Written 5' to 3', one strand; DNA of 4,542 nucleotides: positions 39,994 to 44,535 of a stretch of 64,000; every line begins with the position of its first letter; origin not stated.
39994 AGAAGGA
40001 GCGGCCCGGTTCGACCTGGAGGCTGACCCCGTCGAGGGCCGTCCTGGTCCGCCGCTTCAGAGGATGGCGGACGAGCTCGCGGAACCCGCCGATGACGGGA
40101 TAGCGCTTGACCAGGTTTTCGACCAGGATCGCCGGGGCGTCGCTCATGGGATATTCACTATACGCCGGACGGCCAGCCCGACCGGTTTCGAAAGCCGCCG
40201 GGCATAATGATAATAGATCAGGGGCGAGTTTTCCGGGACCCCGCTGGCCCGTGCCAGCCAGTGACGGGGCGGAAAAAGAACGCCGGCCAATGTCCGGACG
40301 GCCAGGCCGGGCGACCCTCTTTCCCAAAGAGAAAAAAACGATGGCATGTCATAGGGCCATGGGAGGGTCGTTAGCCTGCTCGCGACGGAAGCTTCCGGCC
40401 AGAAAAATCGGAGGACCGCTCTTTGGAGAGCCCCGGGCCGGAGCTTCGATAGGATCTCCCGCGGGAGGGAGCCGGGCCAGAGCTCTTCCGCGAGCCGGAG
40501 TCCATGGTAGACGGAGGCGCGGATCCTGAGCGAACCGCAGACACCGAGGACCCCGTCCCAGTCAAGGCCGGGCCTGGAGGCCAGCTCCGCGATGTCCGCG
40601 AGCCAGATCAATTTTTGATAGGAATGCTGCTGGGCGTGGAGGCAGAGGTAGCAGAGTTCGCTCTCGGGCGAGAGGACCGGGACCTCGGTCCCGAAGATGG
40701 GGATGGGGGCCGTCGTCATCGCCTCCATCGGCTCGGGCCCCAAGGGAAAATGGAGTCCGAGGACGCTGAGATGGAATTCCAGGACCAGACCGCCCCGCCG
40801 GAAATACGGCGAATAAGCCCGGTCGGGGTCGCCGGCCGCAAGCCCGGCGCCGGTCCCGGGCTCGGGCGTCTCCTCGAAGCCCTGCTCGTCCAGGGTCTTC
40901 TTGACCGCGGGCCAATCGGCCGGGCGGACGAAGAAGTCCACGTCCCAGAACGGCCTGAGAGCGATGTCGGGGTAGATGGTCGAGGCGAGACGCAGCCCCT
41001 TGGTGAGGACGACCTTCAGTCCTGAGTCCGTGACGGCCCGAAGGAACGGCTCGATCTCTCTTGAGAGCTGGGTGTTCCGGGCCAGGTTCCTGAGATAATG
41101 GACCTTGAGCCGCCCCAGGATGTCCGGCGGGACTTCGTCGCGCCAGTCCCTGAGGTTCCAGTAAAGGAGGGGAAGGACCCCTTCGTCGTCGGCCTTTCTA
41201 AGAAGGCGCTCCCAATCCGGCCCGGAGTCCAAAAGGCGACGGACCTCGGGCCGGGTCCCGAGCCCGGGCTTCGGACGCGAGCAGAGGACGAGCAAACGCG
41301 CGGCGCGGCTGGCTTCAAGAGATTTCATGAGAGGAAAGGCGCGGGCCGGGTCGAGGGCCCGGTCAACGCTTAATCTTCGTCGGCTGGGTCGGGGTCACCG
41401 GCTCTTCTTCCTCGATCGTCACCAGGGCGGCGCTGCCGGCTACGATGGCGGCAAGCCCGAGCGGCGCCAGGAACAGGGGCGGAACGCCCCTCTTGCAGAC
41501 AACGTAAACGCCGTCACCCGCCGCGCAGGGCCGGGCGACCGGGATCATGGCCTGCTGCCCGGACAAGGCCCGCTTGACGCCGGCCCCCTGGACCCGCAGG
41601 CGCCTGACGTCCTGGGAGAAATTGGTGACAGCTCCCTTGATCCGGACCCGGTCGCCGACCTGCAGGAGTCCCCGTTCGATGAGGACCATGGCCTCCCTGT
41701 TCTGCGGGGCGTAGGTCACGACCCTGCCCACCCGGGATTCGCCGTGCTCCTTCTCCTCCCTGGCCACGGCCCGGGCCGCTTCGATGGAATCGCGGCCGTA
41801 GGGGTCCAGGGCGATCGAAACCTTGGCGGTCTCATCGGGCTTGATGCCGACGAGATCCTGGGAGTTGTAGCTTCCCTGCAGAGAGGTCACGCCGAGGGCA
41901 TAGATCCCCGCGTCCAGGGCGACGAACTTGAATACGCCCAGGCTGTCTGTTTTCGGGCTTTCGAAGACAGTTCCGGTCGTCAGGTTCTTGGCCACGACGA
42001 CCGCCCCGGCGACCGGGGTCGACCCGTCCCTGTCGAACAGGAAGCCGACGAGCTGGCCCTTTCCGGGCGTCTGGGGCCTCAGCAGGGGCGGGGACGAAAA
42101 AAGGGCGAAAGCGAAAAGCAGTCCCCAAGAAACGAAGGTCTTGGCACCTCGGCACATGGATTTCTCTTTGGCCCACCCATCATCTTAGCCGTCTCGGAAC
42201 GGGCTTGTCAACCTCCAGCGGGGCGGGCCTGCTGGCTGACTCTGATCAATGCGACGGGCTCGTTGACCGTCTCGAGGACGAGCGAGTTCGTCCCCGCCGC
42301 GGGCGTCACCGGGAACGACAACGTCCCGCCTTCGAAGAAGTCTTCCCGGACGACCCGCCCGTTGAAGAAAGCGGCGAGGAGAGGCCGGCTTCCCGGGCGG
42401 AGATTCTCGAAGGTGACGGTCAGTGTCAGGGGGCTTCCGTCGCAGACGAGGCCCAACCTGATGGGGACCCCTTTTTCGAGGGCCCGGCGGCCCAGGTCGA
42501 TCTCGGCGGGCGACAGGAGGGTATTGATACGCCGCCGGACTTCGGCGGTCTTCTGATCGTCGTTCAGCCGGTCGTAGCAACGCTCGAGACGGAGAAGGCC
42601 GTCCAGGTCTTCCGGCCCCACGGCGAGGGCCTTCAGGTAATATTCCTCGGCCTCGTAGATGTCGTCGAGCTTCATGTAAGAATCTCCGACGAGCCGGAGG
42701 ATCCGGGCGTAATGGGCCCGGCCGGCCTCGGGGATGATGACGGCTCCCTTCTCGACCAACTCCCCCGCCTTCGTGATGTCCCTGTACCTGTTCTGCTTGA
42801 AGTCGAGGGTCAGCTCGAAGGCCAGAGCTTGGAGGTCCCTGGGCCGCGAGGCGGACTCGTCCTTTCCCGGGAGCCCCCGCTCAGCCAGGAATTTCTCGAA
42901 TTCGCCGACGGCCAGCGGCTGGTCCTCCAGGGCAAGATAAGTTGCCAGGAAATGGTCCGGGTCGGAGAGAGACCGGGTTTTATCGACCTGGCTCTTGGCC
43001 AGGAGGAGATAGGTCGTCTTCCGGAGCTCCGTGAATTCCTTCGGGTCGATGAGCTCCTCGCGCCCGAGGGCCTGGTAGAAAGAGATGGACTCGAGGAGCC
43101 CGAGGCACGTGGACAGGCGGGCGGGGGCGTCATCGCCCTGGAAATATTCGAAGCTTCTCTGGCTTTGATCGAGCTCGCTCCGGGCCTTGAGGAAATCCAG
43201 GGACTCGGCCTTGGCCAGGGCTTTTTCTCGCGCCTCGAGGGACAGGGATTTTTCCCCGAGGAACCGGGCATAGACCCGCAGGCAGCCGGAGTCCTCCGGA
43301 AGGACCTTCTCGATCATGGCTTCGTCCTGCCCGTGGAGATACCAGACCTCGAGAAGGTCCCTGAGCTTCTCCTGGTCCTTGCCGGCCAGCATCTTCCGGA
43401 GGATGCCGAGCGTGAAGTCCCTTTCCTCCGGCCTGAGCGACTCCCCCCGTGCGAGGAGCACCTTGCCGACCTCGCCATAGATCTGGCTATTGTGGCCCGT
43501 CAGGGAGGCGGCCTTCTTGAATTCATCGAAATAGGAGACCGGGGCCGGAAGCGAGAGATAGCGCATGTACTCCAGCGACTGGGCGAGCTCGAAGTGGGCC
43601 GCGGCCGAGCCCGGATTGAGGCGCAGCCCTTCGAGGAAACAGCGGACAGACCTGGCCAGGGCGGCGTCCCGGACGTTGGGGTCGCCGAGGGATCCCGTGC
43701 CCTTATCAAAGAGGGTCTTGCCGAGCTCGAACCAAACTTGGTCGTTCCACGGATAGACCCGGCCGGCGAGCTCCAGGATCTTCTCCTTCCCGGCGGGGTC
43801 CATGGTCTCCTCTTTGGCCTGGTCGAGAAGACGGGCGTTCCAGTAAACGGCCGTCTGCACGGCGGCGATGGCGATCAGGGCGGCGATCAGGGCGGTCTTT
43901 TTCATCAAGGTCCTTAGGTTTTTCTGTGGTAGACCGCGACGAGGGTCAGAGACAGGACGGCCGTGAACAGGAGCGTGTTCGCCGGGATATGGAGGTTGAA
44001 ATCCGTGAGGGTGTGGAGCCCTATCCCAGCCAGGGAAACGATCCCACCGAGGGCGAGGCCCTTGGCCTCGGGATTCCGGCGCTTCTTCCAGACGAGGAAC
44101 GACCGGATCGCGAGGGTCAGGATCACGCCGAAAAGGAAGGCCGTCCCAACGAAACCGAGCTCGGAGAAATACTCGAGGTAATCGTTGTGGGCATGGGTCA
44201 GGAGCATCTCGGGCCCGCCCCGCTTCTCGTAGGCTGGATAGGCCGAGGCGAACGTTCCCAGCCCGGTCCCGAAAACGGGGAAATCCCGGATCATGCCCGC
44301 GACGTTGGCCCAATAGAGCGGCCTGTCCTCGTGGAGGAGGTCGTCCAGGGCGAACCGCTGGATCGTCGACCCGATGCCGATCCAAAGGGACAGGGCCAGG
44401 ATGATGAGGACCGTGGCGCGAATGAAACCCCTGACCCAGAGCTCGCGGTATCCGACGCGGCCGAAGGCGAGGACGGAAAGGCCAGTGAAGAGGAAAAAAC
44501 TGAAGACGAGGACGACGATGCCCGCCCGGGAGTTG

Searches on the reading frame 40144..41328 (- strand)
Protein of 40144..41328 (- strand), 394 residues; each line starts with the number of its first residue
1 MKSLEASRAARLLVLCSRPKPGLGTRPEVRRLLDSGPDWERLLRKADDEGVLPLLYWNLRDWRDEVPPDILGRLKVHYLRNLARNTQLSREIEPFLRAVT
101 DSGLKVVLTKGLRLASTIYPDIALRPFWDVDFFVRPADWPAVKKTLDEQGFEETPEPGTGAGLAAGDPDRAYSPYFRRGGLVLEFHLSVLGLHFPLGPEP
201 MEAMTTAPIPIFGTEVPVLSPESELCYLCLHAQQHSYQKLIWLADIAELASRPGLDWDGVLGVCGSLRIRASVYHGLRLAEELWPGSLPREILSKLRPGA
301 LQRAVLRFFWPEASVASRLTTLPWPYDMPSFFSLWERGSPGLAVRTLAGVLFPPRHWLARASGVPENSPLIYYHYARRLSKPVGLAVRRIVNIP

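Call 48: search_protein_families(library=pfam, proteins=[window:40144-41328:-], max_evalue=0.00001)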
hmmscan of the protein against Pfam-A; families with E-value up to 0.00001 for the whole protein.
window:40144-41328:- (394 aa): 1 family
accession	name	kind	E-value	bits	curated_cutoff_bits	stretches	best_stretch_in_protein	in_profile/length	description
PF14907.12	NTP_transf_5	-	4.2e-49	167.8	31.2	1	37-284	3-248/249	Uncharacterised nucleotidyltransferase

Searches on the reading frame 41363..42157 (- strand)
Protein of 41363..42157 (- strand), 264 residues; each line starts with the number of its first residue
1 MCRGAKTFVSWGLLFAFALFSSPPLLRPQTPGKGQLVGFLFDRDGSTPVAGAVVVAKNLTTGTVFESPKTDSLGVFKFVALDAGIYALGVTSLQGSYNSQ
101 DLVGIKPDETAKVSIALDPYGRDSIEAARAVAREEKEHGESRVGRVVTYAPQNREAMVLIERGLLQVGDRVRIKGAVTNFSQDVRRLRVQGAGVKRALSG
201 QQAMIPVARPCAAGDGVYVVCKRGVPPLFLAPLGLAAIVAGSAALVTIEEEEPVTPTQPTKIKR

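Call 48: search_protein_families(library=pfam, proteins=[window:41363-42157:-], max_evalue=0.00001)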
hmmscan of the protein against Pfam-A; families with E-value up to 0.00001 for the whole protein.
window:41363-42157:- (264 aa): 1 family
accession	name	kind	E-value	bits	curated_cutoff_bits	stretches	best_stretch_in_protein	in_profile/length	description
PF13620.12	CarboxypepD_reg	-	1.7e-07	32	32.3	1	36-117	2-81/82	Carboxypeptidase regulatory-like domain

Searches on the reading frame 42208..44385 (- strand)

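Call 48: search_protein_families(library=pfam, proteins=[window:42208-44385:-], max_evalue=0.00001)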
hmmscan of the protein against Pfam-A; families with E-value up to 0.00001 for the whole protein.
window:42208-44385:- (725 aa): 2 families
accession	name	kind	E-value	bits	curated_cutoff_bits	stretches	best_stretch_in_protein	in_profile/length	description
PF07719.23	TPR_2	-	2.6e-06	27.5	27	0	560-592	1-33/34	Tetratricopeptide repeat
PF13428.12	TPR_14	-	6.1e-06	26.9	23.5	0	561-600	2-41/44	Tetratricopeptide repeat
